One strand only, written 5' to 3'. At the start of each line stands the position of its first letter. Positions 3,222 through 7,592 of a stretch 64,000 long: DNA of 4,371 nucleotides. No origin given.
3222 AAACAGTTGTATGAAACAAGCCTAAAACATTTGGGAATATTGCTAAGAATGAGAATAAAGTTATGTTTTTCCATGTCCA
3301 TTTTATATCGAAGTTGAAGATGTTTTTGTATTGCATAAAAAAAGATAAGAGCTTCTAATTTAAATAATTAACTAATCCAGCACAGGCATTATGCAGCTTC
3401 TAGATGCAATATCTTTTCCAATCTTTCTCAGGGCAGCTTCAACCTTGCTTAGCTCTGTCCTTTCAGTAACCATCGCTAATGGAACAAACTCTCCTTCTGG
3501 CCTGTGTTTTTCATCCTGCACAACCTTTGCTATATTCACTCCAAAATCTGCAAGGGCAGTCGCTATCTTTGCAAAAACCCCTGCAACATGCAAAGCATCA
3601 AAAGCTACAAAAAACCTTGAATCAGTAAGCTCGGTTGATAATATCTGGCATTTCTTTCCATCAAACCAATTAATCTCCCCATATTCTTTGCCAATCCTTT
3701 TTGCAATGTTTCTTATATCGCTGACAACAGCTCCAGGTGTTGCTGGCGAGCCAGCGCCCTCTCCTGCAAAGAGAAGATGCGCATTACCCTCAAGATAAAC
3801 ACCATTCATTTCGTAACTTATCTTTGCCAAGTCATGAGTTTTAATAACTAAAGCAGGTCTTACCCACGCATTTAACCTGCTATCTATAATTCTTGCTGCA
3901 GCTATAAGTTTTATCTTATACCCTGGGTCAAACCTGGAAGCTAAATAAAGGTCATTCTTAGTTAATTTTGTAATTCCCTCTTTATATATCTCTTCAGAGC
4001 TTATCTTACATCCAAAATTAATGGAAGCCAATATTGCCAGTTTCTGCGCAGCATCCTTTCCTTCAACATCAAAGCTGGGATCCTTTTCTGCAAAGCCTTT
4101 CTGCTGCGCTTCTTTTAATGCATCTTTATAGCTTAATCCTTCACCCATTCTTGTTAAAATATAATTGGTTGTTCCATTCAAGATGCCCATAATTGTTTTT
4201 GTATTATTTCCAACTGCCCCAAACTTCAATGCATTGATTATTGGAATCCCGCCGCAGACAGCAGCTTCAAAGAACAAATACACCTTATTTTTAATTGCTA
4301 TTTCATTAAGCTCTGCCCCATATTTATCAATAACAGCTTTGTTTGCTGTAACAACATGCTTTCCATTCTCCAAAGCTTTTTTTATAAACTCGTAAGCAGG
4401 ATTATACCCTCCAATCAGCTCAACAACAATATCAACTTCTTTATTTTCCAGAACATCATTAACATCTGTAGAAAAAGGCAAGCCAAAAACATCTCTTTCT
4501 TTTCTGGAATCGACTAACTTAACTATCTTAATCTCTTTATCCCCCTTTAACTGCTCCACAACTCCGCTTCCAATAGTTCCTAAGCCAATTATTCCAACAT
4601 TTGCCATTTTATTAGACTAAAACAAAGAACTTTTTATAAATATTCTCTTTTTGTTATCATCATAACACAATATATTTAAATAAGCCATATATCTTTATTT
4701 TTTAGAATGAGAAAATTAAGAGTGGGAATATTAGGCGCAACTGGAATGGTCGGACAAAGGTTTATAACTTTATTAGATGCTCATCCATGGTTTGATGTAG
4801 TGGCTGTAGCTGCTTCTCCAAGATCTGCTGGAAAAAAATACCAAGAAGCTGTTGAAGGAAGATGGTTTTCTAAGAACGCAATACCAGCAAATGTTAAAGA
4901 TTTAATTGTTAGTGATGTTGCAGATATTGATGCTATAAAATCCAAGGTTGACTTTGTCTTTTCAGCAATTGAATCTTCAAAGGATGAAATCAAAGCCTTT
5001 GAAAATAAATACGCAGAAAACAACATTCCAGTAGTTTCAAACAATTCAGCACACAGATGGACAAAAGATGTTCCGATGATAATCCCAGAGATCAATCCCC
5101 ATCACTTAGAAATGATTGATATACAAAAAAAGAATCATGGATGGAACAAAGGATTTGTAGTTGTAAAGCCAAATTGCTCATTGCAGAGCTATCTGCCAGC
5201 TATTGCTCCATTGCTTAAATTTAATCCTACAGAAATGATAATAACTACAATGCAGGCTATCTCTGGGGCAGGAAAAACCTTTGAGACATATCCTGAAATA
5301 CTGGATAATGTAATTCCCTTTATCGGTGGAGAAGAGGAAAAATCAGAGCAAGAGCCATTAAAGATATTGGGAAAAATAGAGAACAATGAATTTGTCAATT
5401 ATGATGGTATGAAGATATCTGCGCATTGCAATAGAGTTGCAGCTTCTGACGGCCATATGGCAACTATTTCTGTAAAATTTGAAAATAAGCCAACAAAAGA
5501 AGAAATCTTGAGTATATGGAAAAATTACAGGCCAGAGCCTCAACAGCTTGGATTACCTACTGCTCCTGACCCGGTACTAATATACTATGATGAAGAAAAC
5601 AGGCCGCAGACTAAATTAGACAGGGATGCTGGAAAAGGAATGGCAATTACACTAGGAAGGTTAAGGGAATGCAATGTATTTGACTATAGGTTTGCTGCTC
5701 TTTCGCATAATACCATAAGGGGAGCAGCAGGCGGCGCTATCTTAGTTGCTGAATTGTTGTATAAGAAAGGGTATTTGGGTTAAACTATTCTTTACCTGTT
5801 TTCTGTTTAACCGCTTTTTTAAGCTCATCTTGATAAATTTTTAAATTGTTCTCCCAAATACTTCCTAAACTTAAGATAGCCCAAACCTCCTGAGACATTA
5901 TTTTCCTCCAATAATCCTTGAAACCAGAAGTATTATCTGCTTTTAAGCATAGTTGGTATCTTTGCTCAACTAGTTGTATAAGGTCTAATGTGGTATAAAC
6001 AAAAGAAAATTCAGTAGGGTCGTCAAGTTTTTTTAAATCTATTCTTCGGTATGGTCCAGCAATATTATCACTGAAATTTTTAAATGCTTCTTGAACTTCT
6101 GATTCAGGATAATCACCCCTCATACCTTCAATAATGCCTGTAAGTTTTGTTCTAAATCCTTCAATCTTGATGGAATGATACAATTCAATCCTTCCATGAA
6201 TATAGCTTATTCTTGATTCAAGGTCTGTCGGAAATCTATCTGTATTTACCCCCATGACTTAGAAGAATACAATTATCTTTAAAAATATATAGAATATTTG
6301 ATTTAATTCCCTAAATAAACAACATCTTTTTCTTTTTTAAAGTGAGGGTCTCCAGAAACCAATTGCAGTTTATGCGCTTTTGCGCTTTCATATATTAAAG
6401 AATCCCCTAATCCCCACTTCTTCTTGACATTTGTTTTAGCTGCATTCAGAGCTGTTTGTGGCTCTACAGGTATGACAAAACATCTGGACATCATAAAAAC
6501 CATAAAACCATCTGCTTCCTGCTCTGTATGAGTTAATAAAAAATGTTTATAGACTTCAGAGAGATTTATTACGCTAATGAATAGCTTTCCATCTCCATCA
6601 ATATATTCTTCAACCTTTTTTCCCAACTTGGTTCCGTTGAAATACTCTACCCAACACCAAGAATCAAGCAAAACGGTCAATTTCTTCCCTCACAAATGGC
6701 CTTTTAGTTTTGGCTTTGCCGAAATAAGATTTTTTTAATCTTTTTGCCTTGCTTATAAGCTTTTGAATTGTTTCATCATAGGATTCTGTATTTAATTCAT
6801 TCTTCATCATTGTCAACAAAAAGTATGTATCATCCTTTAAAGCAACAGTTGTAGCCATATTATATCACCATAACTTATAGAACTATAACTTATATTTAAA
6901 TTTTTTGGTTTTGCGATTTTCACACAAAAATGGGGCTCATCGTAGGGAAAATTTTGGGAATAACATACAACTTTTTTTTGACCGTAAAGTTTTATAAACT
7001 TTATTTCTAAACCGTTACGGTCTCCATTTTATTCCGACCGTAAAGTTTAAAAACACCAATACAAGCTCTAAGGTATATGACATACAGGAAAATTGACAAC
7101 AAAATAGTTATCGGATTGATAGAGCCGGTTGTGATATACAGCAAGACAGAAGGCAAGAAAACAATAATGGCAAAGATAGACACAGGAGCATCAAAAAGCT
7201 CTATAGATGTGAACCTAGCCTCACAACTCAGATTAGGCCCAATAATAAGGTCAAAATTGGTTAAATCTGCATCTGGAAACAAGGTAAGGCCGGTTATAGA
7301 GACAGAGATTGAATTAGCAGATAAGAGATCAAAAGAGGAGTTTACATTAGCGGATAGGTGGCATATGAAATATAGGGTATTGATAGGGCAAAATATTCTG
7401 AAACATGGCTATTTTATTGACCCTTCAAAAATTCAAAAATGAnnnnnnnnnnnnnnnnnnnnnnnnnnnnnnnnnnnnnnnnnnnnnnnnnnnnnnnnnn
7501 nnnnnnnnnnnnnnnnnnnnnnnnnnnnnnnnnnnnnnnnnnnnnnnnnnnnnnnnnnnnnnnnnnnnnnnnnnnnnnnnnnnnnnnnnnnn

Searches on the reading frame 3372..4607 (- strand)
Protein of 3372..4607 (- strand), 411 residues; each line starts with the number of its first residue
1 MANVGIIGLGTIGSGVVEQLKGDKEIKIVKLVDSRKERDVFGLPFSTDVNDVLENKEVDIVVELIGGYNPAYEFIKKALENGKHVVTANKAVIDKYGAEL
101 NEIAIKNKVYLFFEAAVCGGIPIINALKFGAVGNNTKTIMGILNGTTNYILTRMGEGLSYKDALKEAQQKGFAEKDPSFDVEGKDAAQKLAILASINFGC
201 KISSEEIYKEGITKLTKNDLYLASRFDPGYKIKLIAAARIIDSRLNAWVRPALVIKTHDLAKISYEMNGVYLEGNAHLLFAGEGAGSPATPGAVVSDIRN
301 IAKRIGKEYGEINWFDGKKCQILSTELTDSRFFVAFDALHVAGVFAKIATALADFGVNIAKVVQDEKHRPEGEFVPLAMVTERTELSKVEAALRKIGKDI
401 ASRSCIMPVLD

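Call 4: search_protein_families(library=pfam, proteins=[window:3372-4607:-], max_evalue=0.1)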
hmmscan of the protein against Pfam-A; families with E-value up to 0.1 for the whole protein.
window:3372-4607:- (411 aa): 9 families
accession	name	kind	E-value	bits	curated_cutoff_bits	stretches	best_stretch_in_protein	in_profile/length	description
PF00742.24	Homoserine_dh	-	3e-51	174.1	22.9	1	122-298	1-172/173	Homoserine dehydrogenase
PF03447.22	NAD_binding_3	-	2.9e-20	73.5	24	1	8-114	1-116/116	Homoserine dehydrogenase, NAD binding domain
PF01842.31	ACT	-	1.5e-08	34.7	27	1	341-397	10-65/66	ACT domain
PF01408.29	GFO_IDH_MocA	-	3.6e-08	34.6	24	1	3-86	2-90/120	Oxidoreductase family, NAD-binding Rossmann fold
PF01113.26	DapB_N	-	0.00012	22.6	25.6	1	3-105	2-114/124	Dihydrodipicolinate reductase, N-terminus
PF03435.24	Sacchrp_dh_NADP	-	0.00017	22.4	25.1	1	4-91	1-98/129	Saccharopine dehydrogenase NADP binding domain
PF02254.24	TrkA_N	-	0.048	14.4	23.8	0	6-38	3-33/116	TrkA-N domain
PF02826.25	2-Hacid_dh_C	-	0.073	12.9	25.1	0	3-54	38-90/178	D-isomer specific 2-hydroxyacid dehydrogenase, NAD binding domain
PF00044.30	Gp_dh_N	-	0.089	13.5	31.7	0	3-36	2-35/101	Glyceraldehyde 3-phosphate dehydrogenase, NAD binding domain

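Call 14: find_related_loci(query=window:3372-4607:-, collection=genome_contigs, flank=10000)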
Query window:3372-4607:- (411 aa) in genome_contigs; peptide patterns used: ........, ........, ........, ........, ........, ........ (x = any residue, [..] = any of these).
219 stretches matched a pattern; 33 encode a relative of the query (tblastn E <= 1e-3); 33 distinct loci.
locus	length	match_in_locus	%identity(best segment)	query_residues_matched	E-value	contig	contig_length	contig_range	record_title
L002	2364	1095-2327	42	3-396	9e-93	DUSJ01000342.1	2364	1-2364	MAG TPA_asm: Clostridiaceae bacterium isolate AS04akNAM_121 53957_AS04, whole genome shotgun sequence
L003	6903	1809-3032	42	4-396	7e-89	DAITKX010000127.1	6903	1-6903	MAG TPA_asm: Bacillota bacterium isolate CTOTU53 NODE_3052_length_6903_cov_2.977074, whole genome shotgun sequence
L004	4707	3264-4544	42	3-409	1e-83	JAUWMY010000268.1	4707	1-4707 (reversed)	MAG: Desulfobacteraceae bacterium isolate CSMAG_2410 CSMAG_2410_k141_54570_length_4707_cov_4.6163, whole genome shotgun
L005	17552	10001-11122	39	4-360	1e-82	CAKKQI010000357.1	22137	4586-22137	Candidatus Brocadiaceae bacterium isolate Hainich-H41-bin252-1 genome assembly, contig: H41-bin252_1_Hain_H41_02um_R2_15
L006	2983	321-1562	40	4-398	4e-83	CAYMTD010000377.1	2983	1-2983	MAG TPA_asm: uncultured Syntrophaceae bacterium isolate binchicken_co274_204 genome assembly, contig: NODE_80365_length_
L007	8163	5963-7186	40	1-396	1e-81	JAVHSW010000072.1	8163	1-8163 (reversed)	MAG: Armatimonadota bacterium isolate BF2.bins.111.TC_201808 NODE_6243_length_8163_cov_3.673469, whole genome shotgun se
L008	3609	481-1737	39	4-407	5e-81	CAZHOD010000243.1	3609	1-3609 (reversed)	MAG TPA_asm: uncultured Spirochaetia bacterium isolate SRP141376_co2_363 genome assembly, contig: NODE_39462_length_3609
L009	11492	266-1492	38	5-398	1e-80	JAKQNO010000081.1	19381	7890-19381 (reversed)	MAG: bacterium isolate USDV_metabat.159 k141_678503, whole genome shotgun sequence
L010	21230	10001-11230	40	1-398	1e-80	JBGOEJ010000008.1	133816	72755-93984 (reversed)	MAG: Candidatus Fervidibacter canadensis isolate 3300025775_14 Ga0209276_100159, whole genome shotgun sequence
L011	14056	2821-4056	39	4-396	2e-80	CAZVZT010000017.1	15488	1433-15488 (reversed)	MAG TPA_asm: uncultured Nitrospinaceae bacterium isolate SRP308112_co1_22 genome assembly, contig: NODE_6552_length_1548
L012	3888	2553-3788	39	4-396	8e-80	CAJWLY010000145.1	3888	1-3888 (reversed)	MAG TPA_asm: uncultured Nitrospinaceae bacterium isolate ERR599060_bin.7_MetaBAT_v2.12.1_MAG genome assembly, contig: NO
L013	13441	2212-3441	40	1-398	1e-79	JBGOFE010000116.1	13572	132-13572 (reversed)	MAG: Candidatus Fervidibacter sp. isolate 3300000865_6 GxsBSedJan11_1002588, whole genome shotgun sequence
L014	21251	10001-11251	39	1-398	3e-78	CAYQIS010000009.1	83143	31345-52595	MAG TPA_asm: uncultured Spirochaetia bacterium isolate binchicken_co135_109 genome assembly, contig: NODE_670_length_831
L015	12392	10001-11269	39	4-406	4e-76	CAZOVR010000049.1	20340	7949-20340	MAG TPA_asm: uncultured Pirellulales bacterium isolate SRP214966_co5_136 genome assembly, contig: NODE_2088_length_20340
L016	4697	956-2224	39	4-406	4e-74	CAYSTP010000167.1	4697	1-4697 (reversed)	MAG TPA_asm: uncultured Pirellulales bacterium isolate binchicken_co89_140 genome assembly, contig: NODE_40236_length_46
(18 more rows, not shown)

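Call 18: find_related_loci(query=window:3372-4607:-, collection=metagenome_contigs, flank=10000)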
Query window:3372-4607:- (411 aa) in metagenome_contigs; peptide patterns used: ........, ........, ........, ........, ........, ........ (x = any residue, [..] = any of these).
354 stretches matched a pattern; 30 encode a relative of the query (tblastn E <= 1e-3); 30 distinct loci.
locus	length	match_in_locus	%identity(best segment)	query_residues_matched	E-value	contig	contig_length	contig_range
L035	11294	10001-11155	47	3-389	9e-99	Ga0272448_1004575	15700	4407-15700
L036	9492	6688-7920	42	3-396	1e-89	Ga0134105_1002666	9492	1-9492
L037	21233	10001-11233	42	3-396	1e-89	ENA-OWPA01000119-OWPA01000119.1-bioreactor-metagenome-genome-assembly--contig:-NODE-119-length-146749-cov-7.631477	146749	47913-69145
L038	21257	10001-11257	39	3-408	2e-85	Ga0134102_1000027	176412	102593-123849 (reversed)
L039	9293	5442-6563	39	4-360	1e-82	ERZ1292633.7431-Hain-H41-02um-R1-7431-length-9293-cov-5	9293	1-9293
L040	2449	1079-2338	39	3-407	2e-84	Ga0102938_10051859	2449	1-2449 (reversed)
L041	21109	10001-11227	38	5-398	1e-80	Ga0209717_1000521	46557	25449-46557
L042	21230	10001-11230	40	1-398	1e-80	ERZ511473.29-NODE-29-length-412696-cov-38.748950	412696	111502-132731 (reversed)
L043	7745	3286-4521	39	4-396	5e-80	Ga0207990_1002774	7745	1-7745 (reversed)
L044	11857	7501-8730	40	1-398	1e-79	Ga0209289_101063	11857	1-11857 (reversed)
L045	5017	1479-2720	39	4-398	2e-79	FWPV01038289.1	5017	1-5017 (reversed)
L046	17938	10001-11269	39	4-406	3e-76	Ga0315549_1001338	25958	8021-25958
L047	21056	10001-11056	41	45-396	9e-73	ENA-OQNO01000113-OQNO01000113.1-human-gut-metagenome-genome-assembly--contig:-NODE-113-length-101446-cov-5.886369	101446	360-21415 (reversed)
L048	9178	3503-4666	38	26-409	3e-72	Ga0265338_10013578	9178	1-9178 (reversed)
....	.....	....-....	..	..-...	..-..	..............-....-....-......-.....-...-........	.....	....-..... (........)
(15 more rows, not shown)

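Call 54: find_homologous_proteins(query=window:3372-4607:-, max_evalue=1e-60)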
Query window:3372-4607:- (411 aa): 4791 proteins with E <= 1e-60 among 8000 candidates; the best 120 are listed.
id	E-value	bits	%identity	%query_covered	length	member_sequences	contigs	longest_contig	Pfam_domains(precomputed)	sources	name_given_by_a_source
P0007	5.6e-266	900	100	100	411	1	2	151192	PF01408.29,PF01842.32,PF00742.25,PF03447.23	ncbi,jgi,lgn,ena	-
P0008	8.5e-200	682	75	100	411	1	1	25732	PF01408.29,PF01842.32,PF00742.25,PF03447.23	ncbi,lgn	-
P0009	4.2e-128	446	53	98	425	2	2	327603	PF01842.32,PF00742.25,PF03447.23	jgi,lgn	jgi:homoserine dehydrogenase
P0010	9.0e-121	422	51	98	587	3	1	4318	PF01842.32,PF00742.25,PF03447.23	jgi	jgi:homoserine dehydrogenase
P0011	1.6e-109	385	51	100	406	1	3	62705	PF01842.32,PF00742.25,PF03447.23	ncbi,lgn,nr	ncbi:homoserine dehydrogenase [Candidatus Woesearchaeota archaeon]|nr:homoserine dehydrogenase [Cand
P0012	1.2e-107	379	50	96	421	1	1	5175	PF01842.32,PF00742.25,PF03447.23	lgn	-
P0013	8.4e-106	372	45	97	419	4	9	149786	PF01408.29,PF01842.32,PF00742.25,PF03447.23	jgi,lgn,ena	jgi:homoserine dehydrogenase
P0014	4.5e-105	370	45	94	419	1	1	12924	PF01408.29,PF01842.32,PF00742.25,PF03447.23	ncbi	-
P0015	6.9e-105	369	47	93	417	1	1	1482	PF01408.29,PF01842.32,PF00742.25,PF03447.23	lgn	-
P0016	2.0e-104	368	48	96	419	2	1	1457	PF01842.32,PF00742.25,PF03447.23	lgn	-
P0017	1.3e-103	365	43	97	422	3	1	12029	PF01842.32,PF00742.25,PF03447.23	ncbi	-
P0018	2.5e-102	361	45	99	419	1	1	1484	PF01408.29,PF01842.32,PF00742.25,PF03447.23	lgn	-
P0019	2.6e-101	358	45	100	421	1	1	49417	PF01842.32,PF00742.25,PF03447.23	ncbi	ncbi:homoserine dehydrogenase [Nanoarchaeota archaeon]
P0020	2.5e-100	354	48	100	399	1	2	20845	PF01842.32,PF00742.25,PF03447.23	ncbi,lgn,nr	ncbi:homoserine dehydrogenase [Candidatus Pacearchaeota archaeon]|nr:homoserine dehydrogenase [Candi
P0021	4.3e-98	347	46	94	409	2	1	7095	PF01842.32,PF00742.25,PF03447.23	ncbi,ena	-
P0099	7.5e-80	287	43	99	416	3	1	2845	PF01408.29,PF01842.32,PF00742.25,PF03447.23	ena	-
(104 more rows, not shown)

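Call 55: find_encoding_contigs(protein=P0008, flank=10000, max_places=3)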
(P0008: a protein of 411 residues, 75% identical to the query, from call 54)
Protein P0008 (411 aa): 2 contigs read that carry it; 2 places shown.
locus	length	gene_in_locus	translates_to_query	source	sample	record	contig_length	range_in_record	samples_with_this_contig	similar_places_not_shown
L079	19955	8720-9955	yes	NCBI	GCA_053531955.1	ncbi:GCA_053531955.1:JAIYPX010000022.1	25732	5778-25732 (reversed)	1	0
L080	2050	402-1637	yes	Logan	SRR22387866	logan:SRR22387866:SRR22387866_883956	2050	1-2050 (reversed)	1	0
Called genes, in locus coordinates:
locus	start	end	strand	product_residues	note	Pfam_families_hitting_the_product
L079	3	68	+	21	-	?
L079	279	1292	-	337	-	PF01118:Semialdhyde_dh, PF02774:Semialdhyde_dhC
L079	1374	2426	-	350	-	-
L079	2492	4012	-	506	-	PF00370:FGGY_N, PF02782:FGGY_C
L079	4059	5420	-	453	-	-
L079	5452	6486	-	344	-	PF01263:Aldose_epim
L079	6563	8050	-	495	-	PF02952:Fucose_iso_C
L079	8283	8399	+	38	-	-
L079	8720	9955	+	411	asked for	PF01408:GFO_IDH_MocA (faint), PF03447:NAD_binding_3, PF00742:Homoserine_dh, PF01842:ACT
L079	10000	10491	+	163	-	-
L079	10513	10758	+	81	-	PF02697:VAPB_antitox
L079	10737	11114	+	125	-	PF01850:PIN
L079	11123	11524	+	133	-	PF00156:Pribosyltran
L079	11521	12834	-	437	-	PF00696:AA_kinase, PF13840:ACT_7 (weak), PF22468:ACT_9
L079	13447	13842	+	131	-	-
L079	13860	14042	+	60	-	-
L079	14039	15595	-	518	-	PF01406:tRNA-synt_1e (faint), PF01921:tRNA-synt_1f, PF00579:tRNA-synt_1b (faint), PF09334:tRNA-synt_1g (faint)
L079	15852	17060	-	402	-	PF08299:Bac_DnaA_C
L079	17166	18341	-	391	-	PF00155:Aminotran_1_2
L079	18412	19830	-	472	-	PF13439:Glyco_transf_4 (faint)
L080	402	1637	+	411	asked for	PF01408:GFO_IDH_MocA (faint), PF03447:NAD_binding_3, PF00742:Homoserine_dh, PF01842:ACT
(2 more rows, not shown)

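Call 56: find_encoding_contigs(protein=P0009, flank=10000, max_places=2)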
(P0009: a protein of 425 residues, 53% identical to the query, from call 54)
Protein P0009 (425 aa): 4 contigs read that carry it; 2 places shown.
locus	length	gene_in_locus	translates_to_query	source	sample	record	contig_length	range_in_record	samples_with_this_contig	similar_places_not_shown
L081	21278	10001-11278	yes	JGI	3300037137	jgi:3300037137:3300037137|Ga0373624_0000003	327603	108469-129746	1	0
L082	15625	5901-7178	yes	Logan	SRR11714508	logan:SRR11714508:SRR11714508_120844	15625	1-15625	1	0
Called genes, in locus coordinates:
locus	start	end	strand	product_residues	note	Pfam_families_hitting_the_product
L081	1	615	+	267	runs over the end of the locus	-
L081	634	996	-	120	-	PF00072:Response_reg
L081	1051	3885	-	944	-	PF08448:PAS_4, PF08447:PAS_3, PF08448:PAS_4 (weak), PF13426:PAS_9, PF00989:PAS, PF13426:PAS_9, PF00512:HisKA, PF02518:HATPase_c, +4 more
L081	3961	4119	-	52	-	-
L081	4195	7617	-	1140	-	PF00989:PAS, PF13426:PAS_9, PF00989:PAS, PF08448:PAS_4, PF13188:PAS_8, PF13426:PAS_9, PF00989:PAS, PF08448:PAS_4, +21 more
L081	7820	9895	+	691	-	-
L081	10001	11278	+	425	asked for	PF03447:NAD_binding_3, PF00742:Homoserine_dh, PF01842:ACT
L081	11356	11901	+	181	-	PF13527:Acetyltransf_9 (faint), PF00583:Acetyltransf_1 (weak)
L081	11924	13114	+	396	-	PF01136:Peptidase_U32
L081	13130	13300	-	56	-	-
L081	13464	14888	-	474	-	PF13620:CarboxypepD_reg, PF13715:CarbopepD_reg_2 (weak), PF17210:SdrD_B (faint), PF01841:Transglut_core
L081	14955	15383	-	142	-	PF03891:DUF333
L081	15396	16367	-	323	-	-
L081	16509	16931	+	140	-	PF18899:DUF5655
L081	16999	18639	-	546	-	PF13098:Thioredoxin_2 (faint), PF13462:Thioredoxin_4 (faint), PF00085:Thioredoxin (faint), PF25011:VSR_TRX (weak)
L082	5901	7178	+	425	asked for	PF03447:NAD_binding_3, PF00742:Homoserine_dh, PF01842:ACT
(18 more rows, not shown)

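Call 57: find_encoding_contigs(protein=P0007, flank=6000, max_places=3)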
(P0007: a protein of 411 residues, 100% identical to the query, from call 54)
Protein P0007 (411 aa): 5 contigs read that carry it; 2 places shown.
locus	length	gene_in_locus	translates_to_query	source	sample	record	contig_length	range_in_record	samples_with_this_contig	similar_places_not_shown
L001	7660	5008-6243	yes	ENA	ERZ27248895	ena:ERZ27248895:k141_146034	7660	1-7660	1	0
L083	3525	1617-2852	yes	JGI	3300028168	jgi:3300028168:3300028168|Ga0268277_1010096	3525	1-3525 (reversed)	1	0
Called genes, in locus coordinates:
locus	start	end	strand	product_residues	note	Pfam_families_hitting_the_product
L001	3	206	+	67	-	?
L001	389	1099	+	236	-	-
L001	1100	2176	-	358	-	PF14397:ATPgrasp_ST (faint), PF02655:ATP-grasp_3, PF02955:GSH-S_ATP, PF08443:RimK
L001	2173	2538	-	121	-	PF13975:gag-asp_proteas (faint), PF05618:RimB-like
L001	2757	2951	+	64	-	-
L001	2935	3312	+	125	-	PF01850:PIN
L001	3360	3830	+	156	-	-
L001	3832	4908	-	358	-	PF01118:Semialdhyde_dh, PF02774:Semialdhyde_dhC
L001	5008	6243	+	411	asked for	PF01408:GFO_IDH_MocA, PF03447:NAD_binding_3, PF00742:Homoserine_dh, PF01842:ACT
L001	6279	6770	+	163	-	-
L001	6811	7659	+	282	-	?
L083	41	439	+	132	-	-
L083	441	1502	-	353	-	PF01118:Semialdhyde_dh, PF02774:Semialdhyde_dhC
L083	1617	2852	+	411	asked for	PF01408:GFO_IDH_MocA, PF03447:NAD_binding_3, PF00742:Homoserine_dh, PF01842:ACT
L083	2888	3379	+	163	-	-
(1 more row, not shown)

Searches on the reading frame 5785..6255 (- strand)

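Call 4: search_protein_families(library=pfam, proteins=[window:5785-6255:-], max_evalue=0.1)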
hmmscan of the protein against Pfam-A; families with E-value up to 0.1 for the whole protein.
window:5785-6255:- (156 aa): 0 families

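Call 29: search_protein_families(library=phrogs, proteins=[window:5785-6255:-], max_evalue=1)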
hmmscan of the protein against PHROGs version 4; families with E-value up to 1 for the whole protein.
window:5785-6255:- (156 aa): 1 family
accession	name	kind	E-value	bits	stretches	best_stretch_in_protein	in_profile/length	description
phrog_38776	-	unknown function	0.024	15.8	1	43-106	28-93/163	-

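Call 30: search_protein_families(library=padloc, proteins=[window:5785-6255:-], max_evalue=1)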
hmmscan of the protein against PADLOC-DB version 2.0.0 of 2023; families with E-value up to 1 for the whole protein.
window:5785-6255:- (156 aa): 0 families

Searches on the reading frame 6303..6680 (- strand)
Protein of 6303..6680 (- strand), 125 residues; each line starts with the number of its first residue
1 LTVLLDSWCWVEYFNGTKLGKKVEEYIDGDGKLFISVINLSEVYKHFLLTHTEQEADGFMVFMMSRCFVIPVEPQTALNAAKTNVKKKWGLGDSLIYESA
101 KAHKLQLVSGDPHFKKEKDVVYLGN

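Call 64: search_protein_families(library=pfam, proteins=[window:6303-6680:-], max_evalue=0.001)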
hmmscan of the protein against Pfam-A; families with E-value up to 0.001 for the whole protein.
window:6303-6680:- (125 aa): 1 family
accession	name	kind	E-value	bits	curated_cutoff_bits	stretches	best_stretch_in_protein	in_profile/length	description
PF01850.27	PIN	-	1.6e-12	48.5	23.6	1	3-116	1-116/120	PIN domain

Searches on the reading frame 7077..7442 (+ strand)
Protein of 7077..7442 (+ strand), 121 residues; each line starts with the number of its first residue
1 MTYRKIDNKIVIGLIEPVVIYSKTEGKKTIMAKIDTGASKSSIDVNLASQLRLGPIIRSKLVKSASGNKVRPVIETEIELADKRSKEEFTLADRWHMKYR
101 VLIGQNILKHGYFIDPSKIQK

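Call 80: search_protein_families(library=pfam, proteins=[window:7077-7442:+], max_evalue=0.001)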
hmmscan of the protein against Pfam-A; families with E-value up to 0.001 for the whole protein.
window:7077-7442:+ (121 aa): 3 families
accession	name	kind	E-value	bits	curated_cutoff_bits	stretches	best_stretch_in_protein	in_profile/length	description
PF05618.17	Zn_protease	-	1.2e-16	61.3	27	1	55-118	66-131/138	Putative ATP-dependent zinc protease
PF13975.11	gag-asp_proteas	-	2.1e-05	25.5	28.2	1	26-110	7-92/92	gag-polyprotein putative aspartyl protease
PF13650.11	Asp_protease_2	-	4.3e-05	24.6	24.3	1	25-82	6-65/90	Aspartyl protease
